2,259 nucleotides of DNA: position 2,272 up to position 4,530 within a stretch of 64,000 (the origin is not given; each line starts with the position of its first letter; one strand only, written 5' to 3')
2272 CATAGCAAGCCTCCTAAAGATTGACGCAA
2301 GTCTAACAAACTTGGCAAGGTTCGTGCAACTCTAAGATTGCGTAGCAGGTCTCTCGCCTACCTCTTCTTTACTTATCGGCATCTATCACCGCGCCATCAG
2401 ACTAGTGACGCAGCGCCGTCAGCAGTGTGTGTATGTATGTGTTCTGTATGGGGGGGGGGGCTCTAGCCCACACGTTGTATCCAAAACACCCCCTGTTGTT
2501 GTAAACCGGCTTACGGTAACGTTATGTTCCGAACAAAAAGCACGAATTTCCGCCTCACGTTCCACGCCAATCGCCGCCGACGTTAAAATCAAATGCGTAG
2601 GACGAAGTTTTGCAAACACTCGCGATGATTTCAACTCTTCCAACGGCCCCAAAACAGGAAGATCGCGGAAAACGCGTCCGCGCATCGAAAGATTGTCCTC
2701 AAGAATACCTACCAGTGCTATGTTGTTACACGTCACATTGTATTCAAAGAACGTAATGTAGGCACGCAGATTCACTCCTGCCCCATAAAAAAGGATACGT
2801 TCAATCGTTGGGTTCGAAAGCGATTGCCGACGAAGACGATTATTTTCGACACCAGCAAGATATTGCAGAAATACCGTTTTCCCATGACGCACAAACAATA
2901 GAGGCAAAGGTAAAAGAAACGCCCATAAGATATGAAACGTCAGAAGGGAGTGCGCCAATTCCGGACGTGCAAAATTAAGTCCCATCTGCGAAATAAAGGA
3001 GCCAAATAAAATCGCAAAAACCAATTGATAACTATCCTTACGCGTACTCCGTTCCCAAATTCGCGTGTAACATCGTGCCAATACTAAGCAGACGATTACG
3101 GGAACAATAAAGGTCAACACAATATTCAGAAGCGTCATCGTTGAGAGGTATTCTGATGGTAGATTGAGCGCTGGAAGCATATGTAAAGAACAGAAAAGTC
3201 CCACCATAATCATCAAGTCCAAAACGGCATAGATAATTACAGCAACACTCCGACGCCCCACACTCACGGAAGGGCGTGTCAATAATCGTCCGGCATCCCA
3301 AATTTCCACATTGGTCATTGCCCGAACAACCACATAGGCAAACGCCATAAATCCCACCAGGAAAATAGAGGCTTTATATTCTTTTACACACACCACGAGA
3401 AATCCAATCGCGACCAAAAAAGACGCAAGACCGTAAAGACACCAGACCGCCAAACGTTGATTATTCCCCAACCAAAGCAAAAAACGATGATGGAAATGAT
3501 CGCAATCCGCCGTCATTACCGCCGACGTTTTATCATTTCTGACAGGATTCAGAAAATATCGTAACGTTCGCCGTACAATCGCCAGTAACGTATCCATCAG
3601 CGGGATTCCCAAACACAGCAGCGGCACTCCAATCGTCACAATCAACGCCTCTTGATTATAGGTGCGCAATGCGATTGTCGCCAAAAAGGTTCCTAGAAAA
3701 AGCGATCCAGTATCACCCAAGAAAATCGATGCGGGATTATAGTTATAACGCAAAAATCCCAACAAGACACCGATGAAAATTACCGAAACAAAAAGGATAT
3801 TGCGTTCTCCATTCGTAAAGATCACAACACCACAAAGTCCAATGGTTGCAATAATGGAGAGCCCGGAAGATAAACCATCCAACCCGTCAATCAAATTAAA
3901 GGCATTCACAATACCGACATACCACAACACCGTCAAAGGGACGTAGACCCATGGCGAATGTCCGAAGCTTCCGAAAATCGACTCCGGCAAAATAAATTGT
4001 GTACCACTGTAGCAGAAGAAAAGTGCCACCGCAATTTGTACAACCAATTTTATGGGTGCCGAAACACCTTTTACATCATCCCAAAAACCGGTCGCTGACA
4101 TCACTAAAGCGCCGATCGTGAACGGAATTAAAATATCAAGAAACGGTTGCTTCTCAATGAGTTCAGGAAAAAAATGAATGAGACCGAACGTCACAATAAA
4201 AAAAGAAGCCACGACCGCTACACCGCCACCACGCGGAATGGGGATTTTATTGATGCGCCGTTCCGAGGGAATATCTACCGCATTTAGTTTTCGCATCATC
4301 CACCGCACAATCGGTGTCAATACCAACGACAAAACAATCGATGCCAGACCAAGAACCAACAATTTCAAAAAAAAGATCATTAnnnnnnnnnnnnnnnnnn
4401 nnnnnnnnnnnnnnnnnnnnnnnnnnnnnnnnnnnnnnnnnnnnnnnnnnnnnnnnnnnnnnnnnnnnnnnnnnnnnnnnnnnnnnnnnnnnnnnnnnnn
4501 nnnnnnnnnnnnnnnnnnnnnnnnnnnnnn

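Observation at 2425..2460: Hypermutable-looking simple sequence (TG/TA microsatellite plus G11 homopolymer) at the 3' end of a glycosyltransferase gene and upstream of a zinc-ribbon gene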

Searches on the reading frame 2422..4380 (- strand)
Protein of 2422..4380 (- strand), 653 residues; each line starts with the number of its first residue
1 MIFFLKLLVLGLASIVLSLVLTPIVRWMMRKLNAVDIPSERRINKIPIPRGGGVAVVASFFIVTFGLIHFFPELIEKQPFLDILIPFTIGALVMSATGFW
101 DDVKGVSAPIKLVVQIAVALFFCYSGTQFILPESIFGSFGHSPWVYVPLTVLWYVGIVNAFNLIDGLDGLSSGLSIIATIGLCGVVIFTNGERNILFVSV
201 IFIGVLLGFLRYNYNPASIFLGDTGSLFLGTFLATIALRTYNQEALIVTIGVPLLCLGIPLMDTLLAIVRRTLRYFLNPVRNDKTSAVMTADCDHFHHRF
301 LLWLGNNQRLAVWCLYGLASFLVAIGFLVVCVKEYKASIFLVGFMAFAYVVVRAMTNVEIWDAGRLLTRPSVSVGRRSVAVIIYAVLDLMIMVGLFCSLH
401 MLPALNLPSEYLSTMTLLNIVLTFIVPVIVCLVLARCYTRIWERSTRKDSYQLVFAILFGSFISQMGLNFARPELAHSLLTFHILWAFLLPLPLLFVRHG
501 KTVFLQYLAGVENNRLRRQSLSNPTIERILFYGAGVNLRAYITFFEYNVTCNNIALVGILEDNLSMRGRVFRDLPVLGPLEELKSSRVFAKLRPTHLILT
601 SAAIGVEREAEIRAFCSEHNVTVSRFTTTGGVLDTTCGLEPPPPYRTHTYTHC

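Call 6: search_protein_families(library=pfam, proteins=[window:2422-4380:-])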
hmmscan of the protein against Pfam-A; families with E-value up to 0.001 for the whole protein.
window:2422-4380:- (653 aa): 1 family
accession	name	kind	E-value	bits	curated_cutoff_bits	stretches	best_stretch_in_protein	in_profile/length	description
PF00953.26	Glycos_transf_4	-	1.2e-39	136.4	27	1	86-239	3-158/160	Glycosyl transferase family 4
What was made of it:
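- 2419..4380 (-): Gene for a 653-aa polyprenyl-phosphate sugar-phosphate transferase. It has an N-terminal MraY/WecA-type GT4 domain, extra transmembrane helices and a C-terminal Rossmann-like domain. The folded part ends near residue 625. Pfam PF00953, E = 1.2e-39 (call 6).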

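Call 11: find_related_loci(query=window:2422-4380:-, collection=genome_contigs, flank=3000)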
Query window:2422-4380:- (653 aa) in genome_contigs; peptide patterns used: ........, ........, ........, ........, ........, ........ (x = any residue, [..] = any of these).
53 stretches matched a pattern, but none encodes a relative of the query by tblastn (E <= 1e-3).
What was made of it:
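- Tried and rejected: The whole transferase was used as query and no relative was found (call 11).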

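Call 12: find_homologous_proteins(query=window:2422-4380:-, max_evalue=1e-10)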
Query window:2422-4380:- (653 aa): 6115 proteins with E <= 1e-10 among 8000 candidates; the best 120 are listed.
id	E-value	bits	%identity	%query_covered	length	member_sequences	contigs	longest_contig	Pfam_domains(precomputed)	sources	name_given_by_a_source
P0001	0.0e+0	1434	99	100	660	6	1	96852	PF00953.27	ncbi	ncbi:MAG: hypothetical protein RR417_00160 [Kiritimatiellia bacterium]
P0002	5.1e-208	711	54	96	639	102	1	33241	PF00953.27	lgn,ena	-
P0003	3.9e-207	708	52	92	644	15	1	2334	PF00953.27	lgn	-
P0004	5.6e-207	708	55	94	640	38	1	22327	PF00953.27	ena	-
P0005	2.7e-206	705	54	96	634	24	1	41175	PF00953.27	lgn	-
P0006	2.3e-204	699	52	94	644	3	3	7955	PF00953.27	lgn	-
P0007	3.2e-204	698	54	94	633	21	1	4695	PF00953.27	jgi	jgi:UDP-N-acetylmuramyl pentapeptide phosphotransferase/UDP-N-acetylglucosamine-1-phosphate transfer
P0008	4.1e-203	695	55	96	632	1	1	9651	PF00953.27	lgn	-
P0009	1.4e-202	693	53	92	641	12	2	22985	PF00953.27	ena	-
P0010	7.8e-202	691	53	94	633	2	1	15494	PF00953.27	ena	-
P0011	7.7e-201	687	53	94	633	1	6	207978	PF00953.27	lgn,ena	-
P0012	9.9e-201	687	53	95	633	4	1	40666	PF00953.27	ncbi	-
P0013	1.8e-200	686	52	96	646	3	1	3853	PF00953.27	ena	-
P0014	9.8e-200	684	52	95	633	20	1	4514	PF00953.27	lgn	-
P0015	1.1e-199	683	53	96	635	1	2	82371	PF00953.27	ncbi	-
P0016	1.5e-199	683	53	96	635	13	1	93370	PF00953.27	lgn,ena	-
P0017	2.2e-199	683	54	93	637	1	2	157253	PF00953.27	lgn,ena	-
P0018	1.6e-198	680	53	96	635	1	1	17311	PF00953.27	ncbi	-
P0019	6.6e-198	678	52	94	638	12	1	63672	PF00953.27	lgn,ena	-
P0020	1.2e-197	677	52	95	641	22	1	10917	PF00953.27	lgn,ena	-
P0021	1.2e-197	677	53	95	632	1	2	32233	PF00953.27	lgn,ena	-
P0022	1.4e-197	677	51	94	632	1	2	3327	PF00953.27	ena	-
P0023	1.4e-197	677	53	95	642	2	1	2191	PF00953.27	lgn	-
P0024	3.9e-197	675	52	96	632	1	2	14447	PF00953.27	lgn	-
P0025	4.9e-197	675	52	94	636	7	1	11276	PF00953.27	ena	-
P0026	1.2e-196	673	52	94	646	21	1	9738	PF00953.27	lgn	-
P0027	4.2e-196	672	52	92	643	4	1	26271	PF00953.27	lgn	-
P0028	8.2e-196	671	52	95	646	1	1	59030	PF00953.27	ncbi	ncbi:MAG: hypothetical protein ACI4RT_06450 [Candidatus Spyradenecus sp.]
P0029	1.6e-194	666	51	95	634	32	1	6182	PF00953.27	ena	-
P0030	2.3e-194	666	52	93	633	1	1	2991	PF00953.27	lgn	-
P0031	6.9e-194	664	52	96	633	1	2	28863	PF00953.27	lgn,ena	-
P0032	1.1e-192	660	53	95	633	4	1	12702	PF00953.27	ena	-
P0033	1.2e-192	660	52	95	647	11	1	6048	PF00953.27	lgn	-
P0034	1.5e-192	660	50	96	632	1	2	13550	PF00953.27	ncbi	-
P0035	2.8e-192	659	50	99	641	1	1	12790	PF00953.27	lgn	-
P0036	1.6e-191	657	52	97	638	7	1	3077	PF00953.27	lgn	-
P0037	2.5e-191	656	51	94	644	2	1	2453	PF00953.27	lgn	-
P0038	3.8e-191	655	51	95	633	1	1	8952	PF00953.27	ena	-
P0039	5.2e-191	655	49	96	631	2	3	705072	PF00953.27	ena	-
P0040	5.4e-191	655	52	96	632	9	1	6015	PF00953.27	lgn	-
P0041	5.7e-191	655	51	95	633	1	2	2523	PF00953.27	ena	-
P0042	7.6e-191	654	52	92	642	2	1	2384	PF00953.27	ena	-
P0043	8.3e-191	654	51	95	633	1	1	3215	PF00953.27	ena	-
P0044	8.3e-191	654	51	95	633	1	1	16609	PF00953.27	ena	-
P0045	1.0e-190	654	51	95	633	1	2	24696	PF00953.27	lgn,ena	-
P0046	1.0e-190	654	51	95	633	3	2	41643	PF00953.27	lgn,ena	-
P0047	5.1e-190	652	52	94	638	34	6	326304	PF00953.27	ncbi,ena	-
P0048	7.5e-190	651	50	95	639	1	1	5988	PF00953.27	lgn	-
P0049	3.4e-189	649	51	92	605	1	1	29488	PF00953.27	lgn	-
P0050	3.5e-187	642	52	94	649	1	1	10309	PF00953.27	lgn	-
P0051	1.1e-186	641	50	95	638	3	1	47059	PF00953.27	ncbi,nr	ncbi:MAG: hypothetical protein Q4F99_00265 [bacterium]|nr:hypothetical protein [bacterium]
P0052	2.1e-186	640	52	95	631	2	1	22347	PF00953.27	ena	-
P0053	1.1e-185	637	48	95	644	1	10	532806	PF00953.27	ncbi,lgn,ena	-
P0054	5.9e-185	635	50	95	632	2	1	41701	PF00953.27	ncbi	-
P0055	8.1e-184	631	51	94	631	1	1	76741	PF00953.27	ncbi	-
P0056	3.3e-182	626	48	95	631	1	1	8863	PF00953.27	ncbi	-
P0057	1.7e-181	623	49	94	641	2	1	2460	PF00953.27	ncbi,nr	ncbi:MAG: hypothetical protein Q4P84_08265 [Elusimicrobiales bacterium]|nr:hypothetical protein [Elu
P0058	1.8e-180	620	48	95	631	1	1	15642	PF00953.27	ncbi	-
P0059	9.4e-177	608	48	95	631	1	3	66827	PF00953.27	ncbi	-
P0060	8.5e-176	605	49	94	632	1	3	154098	PF00953.27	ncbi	-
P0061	3.5e-175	603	48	94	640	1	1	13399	PF00953.27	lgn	-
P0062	5.5e-170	585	48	94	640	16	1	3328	PF00953.27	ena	-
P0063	5.6e-113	397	38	96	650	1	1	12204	PF00953.27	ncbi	-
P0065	1.1e-104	370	36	95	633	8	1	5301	PF00953.27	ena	-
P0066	6.3e-103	364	37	96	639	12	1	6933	PF13727.13,PF00953.27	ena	-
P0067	7.7e-102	360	38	88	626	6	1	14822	PF00953.27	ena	-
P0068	1.6e-101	359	36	95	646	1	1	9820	PF13727.13,PF00953.27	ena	-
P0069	8.8e-101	357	38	89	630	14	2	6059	PF00953.27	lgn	-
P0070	1.6e-100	356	37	90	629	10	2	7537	PF00953.27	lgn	-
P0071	1.8e-100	356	38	96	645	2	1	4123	PF00953.27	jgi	-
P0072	2.3e-100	355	35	95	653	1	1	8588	PF13727.13,PF00953.27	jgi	jgi:UDP-N-acetylmuramyl pentapeptide phosphotransferase/UDP-N-acetylglucosamine-1-phosphate transfer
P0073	4.3e-100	354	39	87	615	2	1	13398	PF00953.27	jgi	-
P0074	7.5e-100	354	37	94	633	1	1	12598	PF00953.27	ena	-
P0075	1.6e-99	353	36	96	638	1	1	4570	PF00953.27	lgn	-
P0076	2.8e-99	352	36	90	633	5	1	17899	PF00953.27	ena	-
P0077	5.6e-99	351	38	87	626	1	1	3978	PF00953.27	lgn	-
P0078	6.3e-99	351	37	94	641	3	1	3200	PF00953.27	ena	-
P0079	9.4e-99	350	36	94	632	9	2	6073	PF00953.27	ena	-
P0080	1.9e-98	349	36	88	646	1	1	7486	PF00953.27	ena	-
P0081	2.0e-98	349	36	92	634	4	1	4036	PF00953.27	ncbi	-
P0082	2.0e-98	349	36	93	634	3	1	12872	PF00953.27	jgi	jgi:UDP-N-acetylmuramyl pentapeptide phosphotransferase/UDP-N-acetylglucosamine-1-phosphate transfer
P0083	3.2e-98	348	38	92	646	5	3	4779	PF00953.27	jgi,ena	-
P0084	3.3e-98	348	36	89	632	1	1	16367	PF00953.27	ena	-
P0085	4.0e-98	348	36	93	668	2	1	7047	PF00953.27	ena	-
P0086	6.3e-98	347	37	91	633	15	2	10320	PF00953.27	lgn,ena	-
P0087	8.1e-98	347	36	88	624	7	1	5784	PF13727.13,PF00953.27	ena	-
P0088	9.9e-98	347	36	97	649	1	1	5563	PF00953.27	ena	-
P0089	1.0e-97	347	37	87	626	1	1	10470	PF00953.27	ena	-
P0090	1.4e-97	346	37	87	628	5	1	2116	PF13727.13,PF00953.27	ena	-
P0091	1.8e-97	346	35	94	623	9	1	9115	PF13727.13,PF00953.27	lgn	-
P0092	1.9e-97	346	37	86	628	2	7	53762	PF00953.27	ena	-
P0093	2.0e-97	346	36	97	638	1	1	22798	PF00953.27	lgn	-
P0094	2.0e-97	346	37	88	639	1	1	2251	PF00953.27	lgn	-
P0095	2.8e-97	345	36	89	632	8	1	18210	PF00953.27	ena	-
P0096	3.1e-97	345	35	92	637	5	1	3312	PF00953.27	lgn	-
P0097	3.6e-97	345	37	88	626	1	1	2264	PF00953.27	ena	-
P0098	3.7e-97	345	36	86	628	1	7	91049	PF00953.27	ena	-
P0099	5.4e-97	344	35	95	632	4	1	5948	PF00953.27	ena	-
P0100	6.4e-97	344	36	94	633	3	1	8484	PF00953.27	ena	-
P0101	6.9e-97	344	37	89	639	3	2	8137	PF13727.13,PF00953.27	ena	-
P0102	7.3e-97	344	36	93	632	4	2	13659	PF00953.27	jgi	-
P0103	7.5e-97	344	36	93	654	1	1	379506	PF13727.13,PF00953.27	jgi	jgi:UDP-N-acetylmuramyl pentapeptide phosphotransferase/UDP-N-acetylglucosamine-1-phosphate transfer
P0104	7.9e-97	344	37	87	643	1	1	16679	PF00953.27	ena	-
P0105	8.7e-97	344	37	87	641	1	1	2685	PF00953.27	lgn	-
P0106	8.9e-97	344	37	90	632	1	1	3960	PF00953.27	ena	-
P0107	1.2e-96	343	37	87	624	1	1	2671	PF00953.27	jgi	-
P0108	1.4e-96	343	36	89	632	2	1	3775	PF00953.27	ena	-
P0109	1.4e-96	343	37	89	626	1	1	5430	PF00953.27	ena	-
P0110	1.5e-96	343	38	90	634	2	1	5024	PF00953.27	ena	-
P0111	1.9e-96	342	37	88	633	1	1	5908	PF00953.27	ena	-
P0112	2.0e-96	342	36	86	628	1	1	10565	PF00953.27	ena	-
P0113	2.1e-96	342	34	90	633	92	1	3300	PF00953.27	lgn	-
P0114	2.4e-96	342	36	95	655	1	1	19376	PF00953.27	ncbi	-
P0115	2.5e-96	342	37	94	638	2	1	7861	PF00953.27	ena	-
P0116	2.6e-96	342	36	90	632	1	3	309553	PF00953.27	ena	-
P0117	2.7e-96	342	37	87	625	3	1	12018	PF00953.27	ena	-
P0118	2.9e-96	342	36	94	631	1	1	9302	PF00953.27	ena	-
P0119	4.0e-96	341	36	89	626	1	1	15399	PF00953.27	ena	-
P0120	4.2e-96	341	35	96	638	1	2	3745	PF00953.27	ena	-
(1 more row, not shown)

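Call 14: list_cluster_members(proteins=[P0001])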
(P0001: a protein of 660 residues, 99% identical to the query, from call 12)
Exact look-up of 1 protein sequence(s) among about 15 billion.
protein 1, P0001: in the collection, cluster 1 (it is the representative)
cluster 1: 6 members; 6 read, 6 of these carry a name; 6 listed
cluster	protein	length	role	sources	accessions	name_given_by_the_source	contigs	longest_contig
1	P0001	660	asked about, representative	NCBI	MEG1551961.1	MAG: hypothetical protein RR417_00160 [Kiritimatiellia bacterium]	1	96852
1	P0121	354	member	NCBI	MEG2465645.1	MAG: MraY family glycosyltransferase, partial [Kiritimatiellia bacterium]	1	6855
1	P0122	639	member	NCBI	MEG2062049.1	MAG: hypothetical protein RR007_00040, partial [Kiritimatiellia bacterium]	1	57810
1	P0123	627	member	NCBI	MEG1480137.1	MAG: hypothetical protein RSD41_03945, partial [Kiritimatiellia bacterium]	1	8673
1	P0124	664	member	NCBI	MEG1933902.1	MAG: hypothetical protein RR133_04880 [Kiritimatiellia bacterium]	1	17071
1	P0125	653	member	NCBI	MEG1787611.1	MAG: hypothetical protein RR268_00095 [Kiritimatiellia bacterium]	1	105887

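Call 21: find_related_loci(query=A1, collection=genome_contigs, flank=10000)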
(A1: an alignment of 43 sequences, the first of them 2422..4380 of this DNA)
Query A1 (653 aa) in genome_contigs; peptide patterns used: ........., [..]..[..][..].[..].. (x = any residue, [..] = any of these).
600 stretches matched a pattern (row limit reached: there are more); 599 encode a relative of the query (tblastn E <= 1e-3); the best 80 are kept; 80 distinct loci.
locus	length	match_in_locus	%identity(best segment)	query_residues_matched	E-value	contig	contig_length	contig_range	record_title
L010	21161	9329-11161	53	16-629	0e+0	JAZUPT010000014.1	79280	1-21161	MAG: Candidatus Spyradenecus sp. isolate T1900044864_TS20190330.MAGScoT_cleanbin_000010 SGB_3119_k141_125450, whole geno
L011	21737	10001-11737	34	1-582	6e-92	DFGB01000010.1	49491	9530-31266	MAG TPA_asm: Verrucomicrobia bacterium UBA3761 UBA3761_contig_874, whole genome shotgun sequence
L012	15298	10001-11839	34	12-629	1e-88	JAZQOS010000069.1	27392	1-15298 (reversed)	MAG: Kiritimatiellia bacterium isolate T1900045242_TH20190012.MAGScoT_cleanbin_000040 SGB_5548_k141_2012251, whole genom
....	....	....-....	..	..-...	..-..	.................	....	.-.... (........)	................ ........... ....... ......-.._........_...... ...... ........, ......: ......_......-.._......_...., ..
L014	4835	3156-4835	34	13-581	8e-79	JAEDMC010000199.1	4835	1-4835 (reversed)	MAG: Kiritimatiellae bacterium isolate MAG256 NODE_20015_length_4835_cov_8.415481, whole genome shotgun sequence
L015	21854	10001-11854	35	12-647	2e-88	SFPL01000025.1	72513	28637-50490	MAG: Lentisphaeraceae bacterium isolate W3P31.013 Contig6562, whole genome shotgun sequence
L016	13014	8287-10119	32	1-629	9e-74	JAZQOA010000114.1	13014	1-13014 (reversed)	MAG: Kiritimatiellia bacterium isolate T1900045243_TH20190013.MAGScoT_cleanbin_000096 SGB_5596_k141_945310, whole genome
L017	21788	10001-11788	34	13-623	2e-84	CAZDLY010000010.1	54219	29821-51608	MAG TPA_asm: uncultured Akkermansia sp. isolate SRP272421_co3_415 genome assembly, contig: NODE_721_length_54219_cov_147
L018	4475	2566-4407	30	5-626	4e-63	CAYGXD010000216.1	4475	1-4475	MAG TPA_asm: uncultured Eubacteriales bacterium isolate ERP119294_co1_437 genome assembly, contig: NODE_32415_length_447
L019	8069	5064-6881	28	6-629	2e-62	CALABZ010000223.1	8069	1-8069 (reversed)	MAG TPA_asm: uncultured Lentisphaeria bacterium isolate SRR1561996_bin.66_CONCOCT_v1.1_MAG genome assembly, contig: ERZ7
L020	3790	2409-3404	37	14-355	2e-57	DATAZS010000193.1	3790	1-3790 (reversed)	MAG TPA_asm: Polyangia bacterium isolate SMAG_U5711 k141_3752827, whole genome shotgun sequence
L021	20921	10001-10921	39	14-342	9e-54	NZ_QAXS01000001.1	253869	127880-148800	Halanaerobium saccharolyticum strain WC1 Ga0213556_101, whole genome shotgun sequence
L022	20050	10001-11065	36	14-379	1e-53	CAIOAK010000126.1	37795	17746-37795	MAG: uncultured Anaeromyxobacter sp. isolate Ki1-2-7m_bin-406 genome assembly, contig: bin-406:126/213, whole genome sho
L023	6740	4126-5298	36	16-400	1e-53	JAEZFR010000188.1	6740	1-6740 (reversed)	MAG: Bacillota bacterium isolate OH_CBrB_58 k127_2826288, whole genome shotgun sequence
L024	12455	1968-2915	39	14-342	6e-53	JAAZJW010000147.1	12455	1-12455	MAG: Clostridiales bacterium isolate AS21ysBPME_83 121510_AS21, whole genome shotgun sequence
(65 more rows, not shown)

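Call 51: find_encoding_contigs(protein=P0123, flank=1500, max_places=4)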
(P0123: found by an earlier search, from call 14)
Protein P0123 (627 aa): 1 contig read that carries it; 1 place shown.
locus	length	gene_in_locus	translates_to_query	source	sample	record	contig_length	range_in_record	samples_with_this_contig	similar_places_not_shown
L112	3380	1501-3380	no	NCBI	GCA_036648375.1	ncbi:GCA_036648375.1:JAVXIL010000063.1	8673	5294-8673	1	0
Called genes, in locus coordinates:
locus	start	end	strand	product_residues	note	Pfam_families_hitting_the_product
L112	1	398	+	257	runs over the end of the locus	PF02698:DUF218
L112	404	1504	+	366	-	PF01041:DegT_DnrJ_EryC1, PF01212:Beta_elim_lyase (weak)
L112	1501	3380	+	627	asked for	PF00953:Glycos_transf_4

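Call 55: predict_structure(alignment_id=A1)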
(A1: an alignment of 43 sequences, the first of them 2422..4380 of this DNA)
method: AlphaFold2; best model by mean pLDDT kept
length: 653 residues; sequences in the alignment: 43
mean_pLDDT: 81.9   pTM: 0.71
mean pLDDT of the five models: 81.9, 80.7, 79.7, 78.6, 78.4
residues with pLDDT >= 90: 277; 70-90: 231; 50-70: 102; < 50: 43
segments of 3 or more residues with pLDDT < 50: 285-291, 357-374, 639-653
pLDDT, mean of each block of 10 residues (from residue 1): 90 97 94 85 77 94 93 75 91 97 92 96 94 84 94 91 80 88 83 87 95 71 93 90 63 63 67 66 48 64 81 84 75 61 68 54 38 55 86 94 78 83 92 83 70 95 92 89 95 90 82 93 95 90 84 92 91 92 93 95 92 96 85 55 40 32
secondary structure, 60 per line:
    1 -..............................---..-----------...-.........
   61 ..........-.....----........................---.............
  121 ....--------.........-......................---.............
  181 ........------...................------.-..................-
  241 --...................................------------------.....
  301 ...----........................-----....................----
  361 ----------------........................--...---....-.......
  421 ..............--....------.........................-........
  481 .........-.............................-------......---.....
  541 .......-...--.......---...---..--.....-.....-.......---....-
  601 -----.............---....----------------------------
elements in order: H2-31 E48-50 H52-70 H72-76 H81-104 H108-124 H133-141 H143-164 H168-188 H195-213 H222-239 H243-277 H296-303 H308-331 H337-356 H377-400 H409-412 H414-434 H437-440 H447-471 H473-489 H491-519 E527-532 H536-547 E554-560 E574-578 H580-584 H586-592 E596-599 H606-618 E622-625
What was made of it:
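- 2419..4380 (-): AlphaFold model: mean pLDDT 81.9, last strand at 622-625, residues 639-653 below 50 (call 55).
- In the AlphaFold model the last strand is 622-625 and pLDDT is below 50 for 639-653 (call 55).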
